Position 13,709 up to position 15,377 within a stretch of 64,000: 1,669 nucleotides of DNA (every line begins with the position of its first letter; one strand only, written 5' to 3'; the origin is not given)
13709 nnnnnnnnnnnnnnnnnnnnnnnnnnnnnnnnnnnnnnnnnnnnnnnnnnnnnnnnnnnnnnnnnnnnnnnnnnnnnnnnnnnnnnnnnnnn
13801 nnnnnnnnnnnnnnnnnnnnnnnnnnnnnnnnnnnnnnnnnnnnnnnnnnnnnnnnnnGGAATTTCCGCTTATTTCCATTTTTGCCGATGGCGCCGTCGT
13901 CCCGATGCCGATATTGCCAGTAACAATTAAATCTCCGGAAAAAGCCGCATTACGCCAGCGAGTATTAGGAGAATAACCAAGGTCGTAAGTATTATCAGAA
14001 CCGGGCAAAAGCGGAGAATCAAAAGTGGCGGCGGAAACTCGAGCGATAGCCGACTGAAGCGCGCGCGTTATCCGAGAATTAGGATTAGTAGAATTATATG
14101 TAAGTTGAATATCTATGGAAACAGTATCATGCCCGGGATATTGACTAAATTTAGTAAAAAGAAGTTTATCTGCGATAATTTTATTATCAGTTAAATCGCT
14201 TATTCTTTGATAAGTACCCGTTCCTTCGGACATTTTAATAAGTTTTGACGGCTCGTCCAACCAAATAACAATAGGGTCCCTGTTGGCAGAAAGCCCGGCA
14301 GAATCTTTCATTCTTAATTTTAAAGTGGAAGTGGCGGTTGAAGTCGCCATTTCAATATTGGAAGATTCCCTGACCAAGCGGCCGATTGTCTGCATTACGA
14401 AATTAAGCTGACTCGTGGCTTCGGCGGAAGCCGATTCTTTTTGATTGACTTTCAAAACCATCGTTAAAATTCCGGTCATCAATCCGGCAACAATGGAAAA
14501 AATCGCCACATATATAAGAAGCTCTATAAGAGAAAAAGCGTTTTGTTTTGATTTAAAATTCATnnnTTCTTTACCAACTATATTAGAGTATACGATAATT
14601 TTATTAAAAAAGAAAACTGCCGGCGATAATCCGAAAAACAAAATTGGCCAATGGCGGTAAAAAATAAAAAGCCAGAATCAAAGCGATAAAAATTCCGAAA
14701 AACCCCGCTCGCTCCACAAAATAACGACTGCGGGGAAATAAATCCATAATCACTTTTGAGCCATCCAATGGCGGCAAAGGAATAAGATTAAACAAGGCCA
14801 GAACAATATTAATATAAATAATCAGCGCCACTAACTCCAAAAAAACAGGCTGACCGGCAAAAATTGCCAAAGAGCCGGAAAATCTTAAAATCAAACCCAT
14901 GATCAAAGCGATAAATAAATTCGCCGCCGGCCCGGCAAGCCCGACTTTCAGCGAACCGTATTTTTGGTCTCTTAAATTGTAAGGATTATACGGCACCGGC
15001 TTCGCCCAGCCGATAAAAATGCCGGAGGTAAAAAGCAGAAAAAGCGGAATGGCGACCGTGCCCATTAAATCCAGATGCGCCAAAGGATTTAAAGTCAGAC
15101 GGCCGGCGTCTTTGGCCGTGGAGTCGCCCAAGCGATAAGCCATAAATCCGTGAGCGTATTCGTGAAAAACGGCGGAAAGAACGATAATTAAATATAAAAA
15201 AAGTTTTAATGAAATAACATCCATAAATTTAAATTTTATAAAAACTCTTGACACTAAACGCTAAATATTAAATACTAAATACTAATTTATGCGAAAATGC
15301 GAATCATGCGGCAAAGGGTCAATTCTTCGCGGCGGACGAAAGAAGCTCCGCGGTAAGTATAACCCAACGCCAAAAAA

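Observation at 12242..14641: Giant pilin-like protein: type IV pilin N-terminus fused to ~25 tail-fibre-like NTTG repeats and a conserved C-terminal domain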

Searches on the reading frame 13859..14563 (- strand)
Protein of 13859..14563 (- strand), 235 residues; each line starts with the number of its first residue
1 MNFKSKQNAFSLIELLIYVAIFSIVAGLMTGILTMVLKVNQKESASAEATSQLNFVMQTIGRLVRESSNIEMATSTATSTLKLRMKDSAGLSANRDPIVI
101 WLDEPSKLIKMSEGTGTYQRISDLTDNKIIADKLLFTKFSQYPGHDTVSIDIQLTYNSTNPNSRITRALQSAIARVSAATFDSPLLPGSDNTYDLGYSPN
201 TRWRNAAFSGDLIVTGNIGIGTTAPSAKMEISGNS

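Call 16: find_homologous_proteins(query=window:13859-14563:-, max_evalue=0.001)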
Query window:13859-14563:- (235 aa): 150 proteins with E <= 0.001 among 633 candidates; the best 120 are listed.
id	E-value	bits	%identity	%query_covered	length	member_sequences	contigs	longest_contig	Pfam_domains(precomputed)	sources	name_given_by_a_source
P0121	1.4e-79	284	61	97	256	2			PF07963.18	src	-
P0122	8.5e-79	282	60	97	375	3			-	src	-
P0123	1.6e-77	278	60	97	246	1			PF07963.18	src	-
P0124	8.8e-77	275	61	97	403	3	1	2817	-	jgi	-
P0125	1.2e-75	272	57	96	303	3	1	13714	-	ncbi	ncbi:hypothetical protein COS33_01505, partial [Candidatus Wolfebacteria bacterium CG02_land_8_20_14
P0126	2.0e-75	271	63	90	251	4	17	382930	-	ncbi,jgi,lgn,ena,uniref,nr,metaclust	ncbi:MAG: hypothetical protein UU85_C0001G0065 [Candidatus Wolfebacteria bacterium GW2011_GWA2_42_10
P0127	1.3e-73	265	59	97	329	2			-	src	-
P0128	2.3e-72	261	58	97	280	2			PF07963.18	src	-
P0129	3.5e-72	260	58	97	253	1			PF07963.18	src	-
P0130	1.9e-70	255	56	99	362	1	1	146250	PF13884.12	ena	-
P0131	6.9e-70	253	57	95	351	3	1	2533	PF13884.12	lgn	-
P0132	1.7e-69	252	58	98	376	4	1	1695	PF07963.18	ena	-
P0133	1.1e-68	249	59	90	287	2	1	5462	PF07963.18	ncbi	ncbi:MAG: type II secretion system protein, partial [Patescibacteria group bacterium]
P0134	3.1e-66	241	54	96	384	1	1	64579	PF08309.18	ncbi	ncbi:MAG: prepilin-type N-terminal cleavage/methylation domain-containing protein, partial [Patescib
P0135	2.4e-65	238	54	97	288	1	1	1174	-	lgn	-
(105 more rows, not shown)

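Call 19: find_encoding_contigs(protein=P0126, flank=10000, max_places=3)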
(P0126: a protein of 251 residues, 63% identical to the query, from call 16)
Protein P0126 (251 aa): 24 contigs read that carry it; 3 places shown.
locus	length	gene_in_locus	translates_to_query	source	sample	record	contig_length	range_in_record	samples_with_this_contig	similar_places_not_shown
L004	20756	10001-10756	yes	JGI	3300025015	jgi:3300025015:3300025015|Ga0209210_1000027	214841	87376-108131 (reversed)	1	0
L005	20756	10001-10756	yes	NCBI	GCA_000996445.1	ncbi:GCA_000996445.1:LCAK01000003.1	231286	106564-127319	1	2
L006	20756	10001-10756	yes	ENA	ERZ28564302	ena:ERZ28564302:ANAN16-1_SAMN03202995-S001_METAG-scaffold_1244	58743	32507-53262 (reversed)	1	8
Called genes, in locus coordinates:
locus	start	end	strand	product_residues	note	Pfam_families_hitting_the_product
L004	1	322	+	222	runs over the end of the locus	PF07650:KH_2, PF00189:Ribosomal_S3_C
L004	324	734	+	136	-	PF00252:Ribosomal_L16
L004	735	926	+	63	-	PF00831:Ribosomal_L29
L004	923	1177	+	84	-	PF00366:Ribosomal_S17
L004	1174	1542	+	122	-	PF00238:Ribosomal_L14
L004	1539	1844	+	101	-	PF17136:ribosomal_L24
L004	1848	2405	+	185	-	PF00281:Ribosomal_L5, PF00673:Ribosomal_L5_C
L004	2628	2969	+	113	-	PF00410:Ribosomal_S8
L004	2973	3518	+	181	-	PF00347:Ribosomal_L6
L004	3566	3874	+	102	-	PF00861:Ribosomal_L18p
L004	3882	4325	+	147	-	PF00333:Ribosomal_S5, PF03719:Ribosomal_S5_C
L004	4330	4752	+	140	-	PF00828:Ribosomal_L27A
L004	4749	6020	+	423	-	PF00344:SecY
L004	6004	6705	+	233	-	PF00406:ADK, PF13207:AAA_17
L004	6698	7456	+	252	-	PF00557:Peptidase_M24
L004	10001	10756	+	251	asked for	-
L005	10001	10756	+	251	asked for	-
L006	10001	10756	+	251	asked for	-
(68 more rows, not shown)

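Call 20: find_encoding_contigs(protein=P0130, flank=10000, max_places=2)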
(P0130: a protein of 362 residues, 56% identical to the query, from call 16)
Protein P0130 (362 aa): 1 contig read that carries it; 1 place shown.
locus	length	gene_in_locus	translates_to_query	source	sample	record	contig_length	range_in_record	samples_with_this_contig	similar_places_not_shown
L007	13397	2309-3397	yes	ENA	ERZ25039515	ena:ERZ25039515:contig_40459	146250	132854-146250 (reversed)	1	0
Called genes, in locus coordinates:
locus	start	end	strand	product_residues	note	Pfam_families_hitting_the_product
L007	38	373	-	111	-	-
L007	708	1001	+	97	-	PF20999:DUF4438_C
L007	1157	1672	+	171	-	PF00675:Peptidase_M16, PF05193:Peptidase_M16_C (weak)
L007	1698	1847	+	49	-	PF05193:Peptidase_M16_C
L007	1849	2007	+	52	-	-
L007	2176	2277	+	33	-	-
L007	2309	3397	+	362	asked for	PF13884:Peptidase_S74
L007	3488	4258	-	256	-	-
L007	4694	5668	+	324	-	PF01594:AI-2E_transport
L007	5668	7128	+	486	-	PF00133:tRNA-synt_1, PF09334:tRNA-synt_1g, PF00133:tRNA-synt_1, PF01406:tRNA-synt_1e (weak), PF08264:Anticodon_1 (weak)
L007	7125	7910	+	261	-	PF01026:TatD_DNase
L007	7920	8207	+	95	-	PF00294:PfkB (weak)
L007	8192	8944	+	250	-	PF00294:PfkB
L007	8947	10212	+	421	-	-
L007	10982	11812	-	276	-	-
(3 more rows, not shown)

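Call 28: search_protein_families(library=pfam, proteins=[P0126, P0130], max_evalue=0.01)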
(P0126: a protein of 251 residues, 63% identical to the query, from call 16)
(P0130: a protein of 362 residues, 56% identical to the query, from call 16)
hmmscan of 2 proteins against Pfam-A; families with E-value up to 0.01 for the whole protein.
P0126 (251 aa): 1 family
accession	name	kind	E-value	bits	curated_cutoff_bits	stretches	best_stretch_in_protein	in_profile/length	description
PF07963.17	N_methyl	-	9.5e-05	22.3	21.2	1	2-24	4-26/27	Prokaryotic N-terminal methylation motif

P0130 (362 aa): 4 families
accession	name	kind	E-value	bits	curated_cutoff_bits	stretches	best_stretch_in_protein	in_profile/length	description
PF13884.11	Peptidase_S74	-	1.3e-14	54.7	22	1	245-302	1-57/58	Chaperone of endosialidase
PF07963.17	N_methyl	-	5.5e-05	23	21.2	1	5-29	2-26/27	Prokaryotic N-terminal methylation motif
PF00170.26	bZIP_1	-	0.0081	16.7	27.6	0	335-360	28-53/64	bZIP transcription factor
PF04977.20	DivIC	-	0.0087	16.3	28.9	1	333-360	17-44/80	Septum formation initiator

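Call 40: search_protein_representatives(protein=window:13859-14563:-)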
Query: 235 residues. Proteins with E-value up to 0.001 (for the whole library): 6231; up to 1e-10: 1192; up to 1e-30: 309. The best 150 are listed.
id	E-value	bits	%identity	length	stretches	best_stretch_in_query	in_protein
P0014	6.0e-94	329.7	69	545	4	8-205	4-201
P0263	1.6e-92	325.1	68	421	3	8-205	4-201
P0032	3.6e-89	314.1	65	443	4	4-206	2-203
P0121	4.5e-80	284.4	66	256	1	7-234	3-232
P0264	2.2e-79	282.2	62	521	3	3-223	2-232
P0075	1.5e-78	279.4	61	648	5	6-225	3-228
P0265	2.9e-77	275.2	62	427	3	7-231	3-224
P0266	9.6e-77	273.6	62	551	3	3-231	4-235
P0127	4.2e-74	264.9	64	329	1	7-234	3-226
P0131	2.2e-70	252.8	60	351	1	14-234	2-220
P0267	1.4e-69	250.2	61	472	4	6-208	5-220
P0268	7.5e-68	244.5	59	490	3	6-207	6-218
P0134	9.9e-67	240.8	57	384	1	8-231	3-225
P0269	1.0e-66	240.8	52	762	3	7-234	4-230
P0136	9.7e-66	237.6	64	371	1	13-234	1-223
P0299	8.5e-52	192.1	50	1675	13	79-232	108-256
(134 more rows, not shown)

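Call 44: search_protein_families(library=pfam, alignment_id=A2, max_evalue=0.001)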
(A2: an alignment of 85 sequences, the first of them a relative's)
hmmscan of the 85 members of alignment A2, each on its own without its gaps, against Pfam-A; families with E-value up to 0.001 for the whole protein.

A. member 1, P0263 (421 aa): 1 family
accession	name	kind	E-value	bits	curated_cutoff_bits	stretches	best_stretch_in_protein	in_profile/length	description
PF07963.17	N_methyl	-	1.2e-06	28.3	21.2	1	2-25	3-26/27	Prokaryotic N-terminal methylation motif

B. families by the number of members that match (of 85 scanned): 29 families (the first 25 are shown)
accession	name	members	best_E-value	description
PF07963.17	N_methyl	70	2.7e-08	Prokaryotic N-terminal methylation motif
PF13884.11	Peptidase_S74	13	4.1e-28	Chaperone of endosialidase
PF21722.4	Gly_rich_2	4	7.4e-45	Glycine-rich domain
PF07484.17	Collar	3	3e-25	Phage Tail Collar Domain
PF00386.27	C1q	2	6.6e-11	C1q domain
PF07588.17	DUF1554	2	9.5e-11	Protein of unknown function (DUF1554)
PF01344.31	Kelch_1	1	1.6e-64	Kelch motif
PF24681.1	Kelch_KLHDC2_KLHL20_DRC7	1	1.3e-38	KLHDC2/KLHL20/DRC7 Kelch-repeats domain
PF08309.17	LVIVD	1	1.4e-38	LVIVD repeat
PF07646.21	Kelch_2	1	1.9e-38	Kelch motif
PF13964.12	Kelch_6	1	1.3e-34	Kelch motif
PF25210.1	Kelch_FKB95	1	2e-34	FKB95, Kelch-repeats domain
PF24981.1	Beta-prop_ATRN-LZTR1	1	3.2e-22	Attractin/LZTR1 beta-propeller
PF13418.12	Kelch_4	1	1.2e-20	Galactose oxidase, central domain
PF13415.12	Kelch_3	1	1.6e-18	Galactose oxidase, central domain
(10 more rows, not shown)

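Call 45: find_related_loci(query=A2, collection=genome_contigs, flank=6000)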
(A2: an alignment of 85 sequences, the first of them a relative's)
Query A2 (421 aa) in genome_contigs; peptide patterns used: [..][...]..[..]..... (x = any residue, [..] = any of these).
133 stretches matched a pattern; 126 encode a relative of the query (tblastn E <= 1e-3); the best 80 are kept; 80 distinct loci.
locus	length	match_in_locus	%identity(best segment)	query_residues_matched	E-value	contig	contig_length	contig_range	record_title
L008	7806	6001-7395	47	3-400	1e-91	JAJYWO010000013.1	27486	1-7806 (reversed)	MAG: bacterium isolate FK3.bin121 NODE_3345_length_27486_cov_1.362879, whole genome shotgun sequence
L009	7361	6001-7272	48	4-371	1e-90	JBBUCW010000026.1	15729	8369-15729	MAG: Patescibacteria group bacterium isolate H51-bin166_1 H51_bin166_1_000000000026, whole genome shotgun sequence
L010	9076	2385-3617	45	1-370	8e-90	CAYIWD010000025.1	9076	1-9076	MAG TPA_asm: uncultured Candidatus Saccharibacteria bacterium isolate ERP119705_co3_600 genome assembly, contig: NODE_94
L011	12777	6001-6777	55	1-261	7e-86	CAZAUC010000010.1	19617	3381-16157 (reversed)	MAG TPA_asm: uncultured Candidatus Saccharibacteria bacterium isolate SRP214966_co6_158 genome assembly, contig: NODE_15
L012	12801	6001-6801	57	5-261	5e-85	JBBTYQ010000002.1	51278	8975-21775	MAG: Patescibacteria group bacterium isolate H41-bin047_1 H41_bin047_1_000000000002, whole genome shotgun sequence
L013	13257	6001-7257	43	4-364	2e-84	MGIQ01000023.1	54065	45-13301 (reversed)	MAG: Candidatus Wolfebacteria bacterium RIFCSPLOWO2_01_FULL_38_11 rifcsplowo2_01_scaffold_904, whole genome shotgun sequ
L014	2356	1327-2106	55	1-261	2e-84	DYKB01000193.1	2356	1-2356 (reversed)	MAG TPA_asm: Caldithrix sp. isolate SulCav_AS07-7_41_26 SulCav_AS07_7_36541_length_2356_cov_7_493698, whole genome shotg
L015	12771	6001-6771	53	2-261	8e-81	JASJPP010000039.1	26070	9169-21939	MAG: Patescibacteria group bacterium isolate MAG_93 NODE_811_length_26070_cov_59.340304, whole genome shotgun sequence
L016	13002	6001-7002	43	1-360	3e-80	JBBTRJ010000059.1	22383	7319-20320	MAG: Patescibacteria group bacterium isolate H52-bin123_1 H52_bin123_1_000000000059, whole genome shotgun sequence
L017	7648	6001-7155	42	1-372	7e-79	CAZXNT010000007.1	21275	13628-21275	MAG TPA_asm: uncultured Candidatus Saccharibacteria bacterium isolate SRP302447_co2_43 genome assembly, contig: NODE_689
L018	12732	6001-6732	54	5-250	6e-78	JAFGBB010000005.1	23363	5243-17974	MAG: Candidatus Wolfebacteria bacterium isolate Zod_Metabat.1002 k87_1499013, whole genome shotgun sequence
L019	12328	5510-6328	51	3-262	6e-76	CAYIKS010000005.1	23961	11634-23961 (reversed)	MAG TPA_asm: uncultured Candidatus Saccharibacteria bacterium isolate ERP119705_co20_486 genome assembly, contig: NODE_1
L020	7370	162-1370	42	3-384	2e-73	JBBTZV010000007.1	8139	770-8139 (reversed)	MAG: Patescibacteria group bacterium isolate H41-bin027_1 H41_bin027_1_000000000007, whole genome shotgun sequence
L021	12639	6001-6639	60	3-205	3e-72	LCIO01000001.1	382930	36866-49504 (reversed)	MAG: Candidatus Wolfebacteria bacterium GW2011_GWA1_44_24 UW50_C0001, whole genome shotgun sequence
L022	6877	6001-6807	47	5-269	5e-72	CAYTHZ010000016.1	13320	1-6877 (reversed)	MAG TPA_asm: uncultured Candidatus Saccharibacteria bacterium isolate SRP257756_co1_238 genome assembly, contig: NODE_41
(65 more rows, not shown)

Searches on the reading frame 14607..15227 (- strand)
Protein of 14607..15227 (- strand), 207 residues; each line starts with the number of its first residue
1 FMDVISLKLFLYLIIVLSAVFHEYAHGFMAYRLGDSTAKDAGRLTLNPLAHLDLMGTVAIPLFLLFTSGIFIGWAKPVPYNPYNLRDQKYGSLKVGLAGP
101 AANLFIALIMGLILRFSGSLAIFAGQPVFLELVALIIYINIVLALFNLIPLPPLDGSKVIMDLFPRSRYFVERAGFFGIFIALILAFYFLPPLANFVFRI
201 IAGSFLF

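Call 28: search_protein_families(library=pfam, proteins=[window:14607-15227:-], max_evalue=0.01)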
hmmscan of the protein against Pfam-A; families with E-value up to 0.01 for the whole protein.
window:14607-15227:- (207 aa): 1 family
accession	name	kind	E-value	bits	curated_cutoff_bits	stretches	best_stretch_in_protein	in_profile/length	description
PF02163.28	Peptidase_M50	-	1.1e-11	44.9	27.2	1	129-169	159-201/221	Peptidase family M50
